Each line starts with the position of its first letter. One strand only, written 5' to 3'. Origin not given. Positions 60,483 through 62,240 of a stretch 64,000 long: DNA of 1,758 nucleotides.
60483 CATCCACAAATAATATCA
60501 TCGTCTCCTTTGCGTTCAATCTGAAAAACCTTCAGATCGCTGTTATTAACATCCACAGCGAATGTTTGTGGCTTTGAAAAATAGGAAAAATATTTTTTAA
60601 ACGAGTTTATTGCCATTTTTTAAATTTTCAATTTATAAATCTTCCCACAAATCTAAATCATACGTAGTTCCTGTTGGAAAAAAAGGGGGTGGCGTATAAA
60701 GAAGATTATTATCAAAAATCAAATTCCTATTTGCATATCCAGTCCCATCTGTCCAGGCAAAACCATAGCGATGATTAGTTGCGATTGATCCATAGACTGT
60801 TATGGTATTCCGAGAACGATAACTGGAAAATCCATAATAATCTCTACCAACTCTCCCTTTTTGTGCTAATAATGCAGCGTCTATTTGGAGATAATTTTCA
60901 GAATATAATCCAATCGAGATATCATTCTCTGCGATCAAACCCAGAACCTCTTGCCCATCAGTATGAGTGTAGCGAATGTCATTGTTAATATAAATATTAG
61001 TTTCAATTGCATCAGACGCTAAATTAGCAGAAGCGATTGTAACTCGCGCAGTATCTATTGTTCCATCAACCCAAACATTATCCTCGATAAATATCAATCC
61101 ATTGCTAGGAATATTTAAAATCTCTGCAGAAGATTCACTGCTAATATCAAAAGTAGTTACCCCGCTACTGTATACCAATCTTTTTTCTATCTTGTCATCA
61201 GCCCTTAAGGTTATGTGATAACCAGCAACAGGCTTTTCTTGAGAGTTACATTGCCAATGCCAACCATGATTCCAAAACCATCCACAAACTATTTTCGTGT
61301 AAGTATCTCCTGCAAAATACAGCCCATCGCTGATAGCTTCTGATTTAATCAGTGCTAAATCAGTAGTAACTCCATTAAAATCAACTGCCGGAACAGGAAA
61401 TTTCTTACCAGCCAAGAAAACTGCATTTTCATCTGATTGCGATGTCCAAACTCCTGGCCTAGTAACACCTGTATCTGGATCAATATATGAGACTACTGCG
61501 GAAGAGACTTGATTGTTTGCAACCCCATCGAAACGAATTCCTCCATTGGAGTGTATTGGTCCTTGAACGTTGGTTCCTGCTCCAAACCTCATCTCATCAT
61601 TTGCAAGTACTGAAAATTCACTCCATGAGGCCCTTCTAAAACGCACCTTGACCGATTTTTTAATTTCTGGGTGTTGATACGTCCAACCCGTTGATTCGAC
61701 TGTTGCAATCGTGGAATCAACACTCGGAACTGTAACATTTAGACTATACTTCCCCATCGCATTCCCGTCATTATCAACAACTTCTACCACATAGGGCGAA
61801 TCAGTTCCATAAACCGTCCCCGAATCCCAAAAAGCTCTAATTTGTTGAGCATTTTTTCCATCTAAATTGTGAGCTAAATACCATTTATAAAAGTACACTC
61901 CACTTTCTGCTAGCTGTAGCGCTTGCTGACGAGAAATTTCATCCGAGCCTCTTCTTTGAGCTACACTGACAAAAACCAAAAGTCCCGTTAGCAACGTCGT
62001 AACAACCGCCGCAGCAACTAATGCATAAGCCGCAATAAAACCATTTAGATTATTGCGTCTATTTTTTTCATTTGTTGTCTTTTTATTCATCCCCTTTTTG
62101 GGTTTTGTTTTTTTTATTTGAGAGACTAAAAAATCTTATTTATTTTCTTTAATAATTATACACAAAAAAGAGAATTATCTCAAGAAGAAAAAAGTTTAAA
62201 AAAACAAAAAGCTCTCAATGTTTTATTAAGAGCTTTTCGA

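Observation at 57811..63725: Second partial pilus module: pilM2-N2-O2 coupled to a PilX_N-anchored 485-aa protein and a secreted VWA protein, with no ATPase, pilin or peptidase of its own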

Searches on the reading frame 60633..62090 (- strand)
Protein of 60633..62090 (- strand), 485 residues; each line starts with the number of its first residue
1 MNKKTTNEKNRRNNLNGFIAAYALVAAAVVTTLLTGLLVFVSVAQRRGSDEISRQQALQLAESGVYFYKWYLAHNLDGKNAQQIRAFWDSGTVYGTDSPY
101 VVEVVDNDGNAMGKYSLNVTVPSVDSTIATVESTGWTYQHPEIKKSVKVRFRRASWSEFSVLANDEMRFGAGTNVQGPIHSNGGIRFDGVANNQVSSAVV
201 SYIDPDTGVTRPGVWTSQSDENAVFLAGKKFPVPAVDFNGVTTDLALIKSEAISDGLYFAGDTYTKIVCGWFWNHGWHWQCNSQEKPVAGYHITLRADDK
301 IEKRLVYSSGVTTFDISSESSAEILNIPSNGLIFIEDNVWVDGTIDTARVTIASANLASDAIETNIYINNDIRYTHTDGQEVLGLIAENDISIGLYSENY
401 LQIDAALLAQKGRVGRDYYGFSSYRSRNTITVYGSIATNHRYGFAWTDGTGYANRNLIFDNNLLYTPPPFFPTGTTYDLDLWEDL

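Call 5: search_protein_families(library=pfam, proteins=[window:60633-62090:-], max_evalue=1)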
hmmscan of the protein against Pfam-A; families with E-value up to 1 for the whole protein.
window:60633-62090:- (485 aa): 1 family
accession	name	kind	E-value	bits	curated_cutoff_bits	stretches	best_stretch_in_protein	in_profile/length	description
PF17962.7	bMG6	-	0.067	13.8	23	0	269-302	45-81/112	Bacterial macroglobulin domain 6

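Call 6: search_protein_families(library=ncbifam, proteins=[window:60633-62090:-], max_evalue=1)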
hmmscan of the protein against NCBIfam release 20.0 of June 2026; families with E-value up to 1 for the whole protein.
window:60633-62090:- (485 aa): 2 families
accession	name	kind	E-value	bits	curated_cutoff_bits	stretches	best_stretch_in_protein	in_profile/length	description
NF037980.1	T2SS_GspK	equivalog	0.0042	16.7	130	1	23-79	9-65/307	type II secretion system minor pseudopilin GspK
NF041013.1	T4P_ComGE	equivalog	0.017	15.2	49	1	13-69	1-57/83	competence type IV pilus minor pilin ComGE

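Call 14: find_homologous_proteins(query=window:60633-62090:-)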
Query window:60633-62090:- (485 aa): 1861 proteins with E <= 0.001 among 8000 candidates; the best 120 are listed.
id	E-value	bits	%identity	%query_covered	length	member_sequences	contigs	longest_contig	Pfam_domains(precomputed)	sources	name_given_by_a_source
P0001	0.0e+0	1107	100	100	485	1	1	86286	-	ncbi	-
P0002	5.3e-285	964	86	100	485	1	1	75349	-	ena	-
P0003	1.3e-284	962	86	100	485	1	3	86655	-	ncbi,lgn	-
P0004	2.0e-271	919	83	100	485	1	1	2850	-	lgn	-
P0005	1.3e-266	903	81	100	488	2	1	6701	-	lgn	-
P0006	3.5e-265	898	81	100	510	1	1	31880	-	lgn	-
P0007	4.3e-259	878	80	100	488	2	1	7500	-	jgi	jgi:hypothetical protein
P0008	2.0e-256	869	80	97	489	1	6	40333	-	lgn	-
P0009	1.5e-220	751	67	99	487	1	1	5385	-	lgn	-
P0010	1.5e-215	734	67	99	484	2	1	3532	-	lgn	-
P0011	4.5e-214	730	67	100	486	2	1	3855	-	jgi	-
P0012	5.8e-212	723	66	100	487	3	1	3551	-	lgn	-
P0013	2.8e-210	717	66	100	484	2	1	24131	-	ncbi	-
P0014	4.3e-210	716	66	100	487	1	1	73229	-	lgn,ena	-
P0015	1.8e-207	708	66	97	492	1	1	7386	-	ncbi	-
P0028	3.1e-190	651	61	99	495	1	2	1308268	-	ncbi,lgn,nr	ncbi:MAG: hypothetical protein U5L10_05155 [Candidatus Moranbacteria bacterium]|nr:hypothetical prot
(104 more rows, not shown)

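Call 15: find_encoding_contigs(protein=P0001, flank=10000, max_places=4)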
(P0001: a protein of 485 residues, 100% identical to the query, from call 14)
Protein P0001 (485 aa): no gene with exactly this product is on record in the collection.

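Call 16: find_encoding_contigs(protein=P0003, flank=10000, max_places=3)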
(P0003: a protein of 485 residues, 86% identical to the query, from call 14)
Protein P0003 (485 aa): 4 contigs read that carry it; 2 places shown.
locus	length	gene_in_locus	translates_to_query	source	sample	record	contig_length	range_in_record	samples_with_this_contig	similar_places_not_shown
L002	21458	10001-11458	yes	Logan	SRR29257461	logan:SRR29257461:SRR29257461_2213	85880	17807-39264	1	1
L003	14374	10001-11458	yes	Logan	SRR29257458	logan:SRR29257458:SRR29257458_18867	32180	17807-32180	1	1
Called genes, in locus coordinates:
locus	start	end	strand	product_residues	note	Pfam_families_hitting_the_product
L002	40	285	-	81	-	-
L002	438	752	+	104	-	PF01022:HTH_5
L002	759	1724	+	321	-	PF03773:ArsP_1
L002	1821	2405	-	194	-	PF14238:DUF4340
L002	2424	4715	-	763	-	PF12679:ABC2_membrane_2, PF12698:ABC2_membrane_3, PF23357:DUF7088, PF09822:ABC_transp_aux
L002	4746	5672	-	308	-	PF00005:ABC_tran, PF13304:AAA_21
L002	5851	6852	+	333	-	PF14257:DUF4349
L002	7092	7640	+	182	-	-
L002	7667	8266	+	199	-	-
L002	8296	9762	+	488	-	PF00092:VWA, PF13519:VWA_2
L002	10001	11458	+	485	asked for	-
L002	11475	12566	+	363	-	PF11104:PilM_2, PF05134:T2SSL (weak), PF14450:FtsA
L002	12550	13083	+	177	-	-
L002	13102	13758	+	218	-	-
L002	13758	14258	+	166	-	-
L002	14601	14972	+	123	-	-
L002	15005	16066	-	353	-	PF01926:MMR_HSR1, PF02421:FeoB_N, PF06071:YchF-GTPase_C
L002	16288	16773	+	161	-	PF07977:FabA (weak), PF22818:ApeI-like (weak)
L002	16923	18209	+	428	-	PF01136:Peptidase_U32, PF16325:Peptidase_U32_C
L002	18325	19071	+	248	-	-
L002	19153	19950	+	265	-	PF00483:NTP_transferase, PF12804:NTP_transf_3 (weak)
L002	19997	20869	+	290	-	PF00483:NTP_transferase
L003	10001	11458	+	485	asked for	-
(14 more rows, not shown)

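Call 17: find_encoding_contigs(protein=P0028, flank=10000, max_places=3)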
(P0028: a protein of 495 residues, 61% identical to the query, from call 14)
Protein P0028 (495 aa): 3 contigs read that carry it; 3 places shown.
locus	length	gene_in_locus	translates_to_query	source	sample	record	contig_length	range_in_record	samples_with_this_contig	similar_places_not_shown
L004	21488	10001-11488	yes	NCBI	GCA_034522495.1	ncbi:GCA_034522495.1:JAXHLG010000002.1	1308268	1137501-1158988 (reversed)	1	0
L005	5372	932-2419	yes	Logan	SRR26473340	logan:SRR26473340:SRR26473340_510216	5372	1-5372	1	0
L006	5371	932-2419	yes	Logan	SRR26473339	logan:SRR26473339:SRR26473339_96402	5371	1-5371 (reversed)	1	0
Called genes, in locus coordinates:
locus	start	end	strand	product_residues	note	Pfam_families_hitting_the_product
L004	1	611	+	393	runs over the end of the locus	PF12704:MacB_PCD, PF02687:FtsX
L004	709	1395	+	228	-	-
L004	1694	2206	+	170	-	PF12641:Flavodoxin_3 (faint), PF12682:Flavodoxin_4, PF12724:Flavodoxin_5 (weak)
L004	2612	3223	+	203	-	PF03734:YkuD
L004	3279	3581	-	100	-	-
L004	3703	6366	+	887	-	PF07517:SecA_DEAD, PF01043:SecA_PP_bind, PF21090:P-loop_SecA, PF07516:SecA_SW, PF02810:SEC-C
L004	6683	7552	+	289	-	PF00753:Lactamase_B, PF23023:Anti-Pycsar_Apyc1 (weak), PF12706:Lactamase_B_2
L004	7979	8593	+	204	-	PF00334:NDK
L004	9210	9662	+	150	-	PF03449:GreA_GreB_N, PF01272:GreA_GreB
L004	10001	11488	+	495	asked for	-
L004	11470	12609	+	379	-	PF11104:PilM_2, PF05134:T2SSL (weak), PF06723:MreB_Mbl (faint), PF14450:FtsA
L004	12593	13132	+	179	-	PF05137:PilN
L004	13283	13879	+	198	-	PF04350:PilO (weak)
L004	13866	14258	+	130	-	-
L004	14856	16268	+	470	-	PF28494:GlyRS_ins_1 (weak), PF00587:tRNA-synt_2b, PF03129:HGTP_anticodon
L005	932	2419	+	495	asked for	-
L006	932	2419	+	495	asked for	-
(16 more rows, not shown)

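Call 25: find_related_loci(query=A1, collection=genome_contigs, flank=10000)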
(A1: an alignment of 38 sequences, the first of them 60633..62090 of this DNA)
Query A1 (485 aa) in genome_contigs; peptide patterns used: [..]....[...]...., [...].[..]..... (x = any residue, [..] = any of these).
427 stretches matched a pattern; 405 encode a relative of the query (tblastn E <= 1e-3); the best 80 are kept; 80 distinct loci.
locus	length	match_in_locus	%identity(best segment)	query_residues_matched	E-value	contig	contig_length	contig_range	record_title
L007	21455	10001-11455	86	1-485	0e+0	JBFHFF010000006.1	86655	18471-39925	MAG: Candidatus Moraniibacteriota bacterium isolate Mix_sand07.2021.05.G.119 k141_452052_length_86655_cov_148.0047, whol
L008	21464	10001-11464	83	1-485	0e+0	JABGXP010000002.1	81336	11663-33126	MAG: bacterium isolate SI034_bin78 k141_92521, whole genome shotgun sequence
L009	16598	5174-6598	67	9-485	0e+0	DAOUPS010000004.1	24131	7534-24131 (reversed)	MAG TPA_asm: bacterium isolate CSMAG_106 CSMAG_106_k127_5211464_length_24131_cov_22.0000, whole genome shotgun sequence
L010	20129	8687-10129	64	9-477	0e+0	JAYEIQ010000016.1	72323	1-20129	MAG: Patescibacteria group bacterium isolate MAG187 MAG187_16, whole genome shotgun sequence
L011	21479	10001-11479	61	7-485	0e+0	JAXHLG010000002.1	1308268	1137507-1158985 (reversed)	MAG: Candidatus Moraniibacteriota bacterium isolate Salar_de_Ascotan_soil_MAG_ASO1 contig_5779_polypolish, whole genome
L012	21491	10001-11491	62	4-485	0e+0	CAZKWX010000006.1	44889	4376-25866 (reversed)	MAG TPA_asm: uncultured Bdellovibrionales bacterium isolate SRP167671_co1_182 genome assembly, contig: NODE_901_length_4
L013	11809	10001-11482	59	3-484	0e+0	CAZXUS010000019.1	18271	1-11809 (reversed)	MAG TPA_asm: uncultured Bdellovibrionales bacterium isolate SRP191223_co1_52 genome assembly, contig: NODE_2946_length_1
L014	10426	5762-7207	59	17-485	0e+0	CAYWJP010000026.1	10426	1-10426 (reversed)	MAG TPA_asm: uncultured Bdellovibrionales bacterium isolate binchicken_co181_601 genome assembly, contig: NODE_12646_len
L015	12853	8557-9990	59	17-485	0e+0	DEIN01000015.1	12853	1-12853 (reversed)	MAG TPA_asm: Patescibacteria group bacterium UBA2773 UBA2773_contig_17559, whole genome shotgun sequence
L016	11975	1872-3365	57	2-485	0e+0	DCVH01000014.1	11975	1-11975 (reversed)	MAG TPA_asm: Patescibacteria group bacterium UBA2193 UBA2193_contig_38608, whole genome shotgun sequence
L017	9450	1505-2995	56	1-485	0e+0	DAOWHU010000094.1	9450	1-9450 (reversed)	MAG TPA_asm: bacterium isolate CSMAG_2025 CSMAG_2025_k141_4382952_length_9450_cov_8.0000, whole genome shotgun sequence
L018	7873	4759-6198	56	16-485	0e+0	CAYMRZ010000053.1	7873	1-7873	MAG TPA_asm: uncultured Bdellovibrionales bacterium isolate SRP332253_co1_286 genome assembly, contig: NODE_15296_length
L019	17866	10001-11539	47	3-485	5e-146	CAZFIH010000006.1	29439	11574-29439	MAG TPA_asm: uncultured Bdellovibrionales bacterium isolate SRP141376_co2_5 genome assembly, contig: NODE_3404_length_29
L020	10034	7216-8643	49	36-485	1e-145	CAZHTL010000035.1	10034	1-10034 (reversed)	MAG TPA_asm: uncultured Bdellovibrionales bacterium isolate SRP231805_co4_149 genome assembly, contig: k141_339554, whol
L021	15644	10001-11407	48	12-485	4e-144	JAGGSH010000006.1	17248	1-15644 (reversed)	MAG: bacterium isolate AUK017 PB_MANV_017_c_000000000325, whole genome shotgun sequence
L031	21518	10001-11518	44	4-485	3e-137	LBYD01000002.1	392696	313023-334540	MAG: Candidatus Moranbacteria bacterium GW2011_GWC2_40_12 UT79_C0002, whole genome shotgun sequence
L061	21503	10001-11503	43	9-485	4e-130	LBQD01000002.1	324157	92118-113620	MAG: Candidatus Moranbacteria bacterium GW2011_GWE2_35_2- UR69_C0002, whole genome shotgun sequence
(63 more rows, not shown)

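Call 28: predict_structure(alignment_id=A1)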
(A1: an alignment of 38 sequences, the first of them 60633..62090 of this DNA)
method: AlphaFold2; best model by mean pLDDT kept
length: 485 residues; sequences in the alignment: 38
mean_pLDDT: 88.2   pTM: 0.80
mean pLDDT of the five models: 88.2, 87.9, 87.9, 85.9, 85.6
residues with pLDDT >= 90: 283; 70-90: 174; 50-70: 15; < 50: 13
segments of 3 or more residues with pLDDT < 50: 1-4, 6-12
pLDDT, mean of each block of 10 residues (from residue 1): 42 52 78 84 82 91 94 87 84 89 88 93 80 93 93 82 93 94 95 96 94 96 95 85 85 93 90 90 93 95 95 91 94 96 93 87 90 88 94 94 95 90 90 94 82 93 81 79 86
secondary structure, 60 per line:
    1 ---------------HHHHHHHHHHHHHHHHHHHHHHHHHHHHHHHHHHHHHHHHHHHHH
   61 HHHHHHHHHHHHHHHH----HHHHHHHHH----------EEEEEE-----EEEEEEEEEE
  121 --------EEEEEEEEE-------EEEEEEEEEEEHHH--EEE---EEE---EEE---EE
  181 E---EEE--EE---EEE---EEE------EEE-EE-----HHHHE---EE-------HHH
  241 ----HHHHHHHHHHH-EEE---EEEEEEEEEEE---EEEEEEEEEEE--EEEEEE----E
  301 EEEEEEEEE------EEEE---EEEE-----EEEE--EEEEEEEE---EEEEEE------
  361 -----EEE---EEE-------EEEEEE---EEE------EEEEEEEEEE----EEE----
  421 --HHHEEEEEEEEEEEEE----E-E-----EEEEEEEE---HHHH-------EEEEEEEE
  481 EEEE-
elements in order: H16-76 H81-89 E100-105 E111-120 E129-137 E145-155 E161-163 E167-169 E173-175 E179-181 E185-187 E195-197 E201-203 E210-212 H221-224 H245-255 E257-259 E263-273 E277-287 E290-295 E300-309 E316-319 E323-326 E332-335 E338-345 E349-354 E366-368 E372-374 E382-387 E391-393 E400-409 E414-416 E426-438 E451-458 H462-465 E473-484

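Call 39: search_solved_structures(query=A1, max_evalue=1)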
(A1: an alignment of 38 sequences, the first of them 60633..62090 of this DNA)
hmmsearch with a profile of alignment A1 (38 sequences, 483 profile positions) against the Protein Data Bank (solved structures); distinct sequences matched with E-value up to 1: 1.
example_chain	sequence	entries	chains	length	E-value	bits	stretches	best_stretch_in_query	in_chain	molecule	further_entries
8jdh_A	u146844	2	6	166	0.26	13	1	338-409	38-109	AcrIF25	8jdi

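Call 64: search_protein_families(library=pfam, alignment_id=A1, max_evalue=0.01)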
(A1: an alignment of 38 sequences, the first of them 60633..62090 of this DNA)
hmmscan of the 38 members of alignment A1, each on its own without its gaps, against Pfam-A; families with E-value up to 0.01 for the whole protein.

A. member 1, window:60633-62090:- (485 aa): 0 families

B. families by the number of members that match (of 38 scanned): 1 family
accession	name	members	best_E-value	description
PF14341.11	PilX_N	9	1.3e-07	PilX N-terminal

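Call 69: search_protein_representatives(alignment_id=A1)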
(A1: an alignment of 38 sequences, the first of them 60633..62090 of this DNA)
Query: 38 sequences, 483 profile positions. Proteins with E-value up to 0.001 (for the whole library): 1774; up to 1e-10: 808; up to 1e-30: 333. The best 150 are listed.
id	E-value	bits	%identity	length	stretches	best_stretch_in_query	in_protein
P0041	3.7e-221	751.3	-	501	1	3-483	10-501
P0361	2.6e-204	695.7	-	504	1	17-483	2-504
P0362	2.1e-188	643.2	-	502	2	2-256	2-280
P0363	1.5e-183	627.3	-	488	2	9-256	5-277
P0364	3.7e-178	609.5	-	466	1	7-483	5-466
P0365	3.0e-159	547.1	-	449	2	19-258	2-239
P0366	4.9e-148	510.2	-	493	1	1-483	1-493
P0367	5.0e-148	510.1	-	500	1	5-483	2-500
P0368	7.6e-148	509.5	-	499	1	10-483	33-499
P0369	1.8e-143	495.1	-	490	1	9-482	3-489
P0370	6.8e-142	489.9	-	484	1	10-482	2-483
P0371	5.2e-141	487.0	-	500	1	4-483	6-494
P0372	7.0e-140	483.3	-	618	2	94-482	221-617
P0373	1.2e-139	482.5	-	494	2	7-258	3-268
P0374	1.3e-137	475.7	-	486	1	1-483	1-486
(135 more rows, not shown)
